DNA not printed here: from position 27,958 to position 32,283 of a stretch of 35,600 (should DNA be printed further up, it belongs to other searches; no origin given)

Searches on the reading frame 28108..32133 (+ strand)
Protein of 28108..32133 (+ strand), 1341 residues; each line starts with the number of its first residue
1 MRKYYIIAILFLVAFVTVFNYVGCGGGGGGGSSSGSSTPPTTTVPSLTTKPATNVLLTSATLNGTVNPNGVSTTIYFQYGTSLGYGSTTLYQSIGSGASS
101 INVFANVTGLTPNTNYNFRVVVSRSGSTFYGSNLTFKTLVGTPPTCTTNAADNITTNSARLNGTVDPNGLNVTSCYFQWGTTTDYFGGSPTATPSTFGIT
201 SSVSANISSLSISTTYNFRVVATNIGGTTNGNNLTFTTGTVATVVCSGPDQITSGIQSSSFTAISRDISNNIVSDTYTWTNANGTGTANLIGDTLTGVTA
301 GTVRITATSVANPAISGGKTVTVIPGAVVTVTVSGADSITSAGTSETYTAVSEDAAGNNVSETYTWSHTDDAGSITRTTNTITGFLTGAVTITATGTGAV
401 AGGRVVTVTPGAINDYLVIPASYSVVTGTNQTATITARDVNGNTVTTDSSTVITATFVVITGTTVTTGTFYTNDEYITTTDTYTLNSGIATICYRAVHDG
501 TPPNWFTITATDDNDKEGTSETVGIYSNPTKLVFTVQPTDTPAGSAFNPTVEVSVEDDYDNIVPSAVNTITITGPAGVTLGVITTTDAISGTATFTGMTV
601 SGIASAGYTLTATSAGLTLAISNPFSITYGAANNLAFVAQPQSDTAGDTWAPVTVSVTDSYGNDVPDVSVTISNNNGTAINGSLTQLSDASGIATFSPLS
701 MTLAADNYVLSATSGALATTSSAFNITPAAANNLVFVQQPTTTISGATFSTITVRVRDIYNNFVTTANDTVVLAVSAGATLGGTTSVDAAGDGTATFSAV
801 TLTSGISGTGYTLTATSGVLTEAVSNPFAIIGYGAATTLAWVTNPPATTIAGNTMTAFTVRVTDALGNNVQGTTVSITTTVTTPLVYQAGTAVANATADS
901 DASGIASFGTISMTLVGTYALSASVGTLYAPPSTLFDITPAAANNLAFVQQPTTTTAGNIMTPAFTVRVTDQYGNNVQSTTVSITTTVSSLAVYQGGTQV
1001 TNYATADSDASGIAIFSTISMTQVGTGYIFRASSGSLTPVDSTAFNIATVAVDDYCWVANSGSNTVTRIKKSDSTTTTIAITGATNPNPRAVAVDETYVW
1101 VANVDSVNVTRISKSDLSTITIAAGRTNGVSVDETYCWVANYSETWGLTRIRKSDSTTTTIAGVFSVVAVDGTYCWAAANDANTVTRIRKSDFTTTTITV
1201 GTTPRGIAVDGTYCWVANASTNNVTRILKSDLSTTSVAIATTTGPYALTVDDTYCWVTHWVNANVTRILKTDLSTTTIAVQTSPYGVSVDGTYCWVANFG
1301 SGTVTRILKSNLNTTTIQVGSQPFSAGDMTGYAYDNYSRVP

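Call 66: search_protein_families(library=pfam, proteins=[window:28108-32133:+], max_evalue=0.01)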
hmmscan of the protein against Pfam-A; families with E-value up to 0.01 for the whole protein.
window:28108-32133:+ (1341 aa): 6 families
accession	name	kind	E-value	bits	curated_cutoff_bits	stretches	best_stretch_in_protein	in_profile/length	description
PF24025.1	Ig_DR_A0283-like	-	1.2e-07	32.4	27.1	0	653-698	9-52/102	DR_A0283-like, Ig-like domain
PF02369.22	Big_1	-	1.4e-06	28.7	34.9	2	647-716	15-84/93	Bacterial Ig-like domain (group 1)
PF18565.7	Glyco_hydro2_C5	-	4.8e-06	26.8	32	0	745-796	13-64/103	Glycoside hydrolase family 2 C-terminal domain 5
PF00041.27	fn3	-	0.00031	21.3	25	0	105-126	51-73/84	Fibronectin type III domain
PF25059.1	FN3_DSCAM-DSCAML_C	-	0.0028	18.4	39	0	204-241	46-82/89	DSCAM/DSCAML C-terminal Fn3-like domain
PF09134.16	Invasin_D3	-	0.0051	17.7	33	1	741-816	13-81/98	Invasin, domain 3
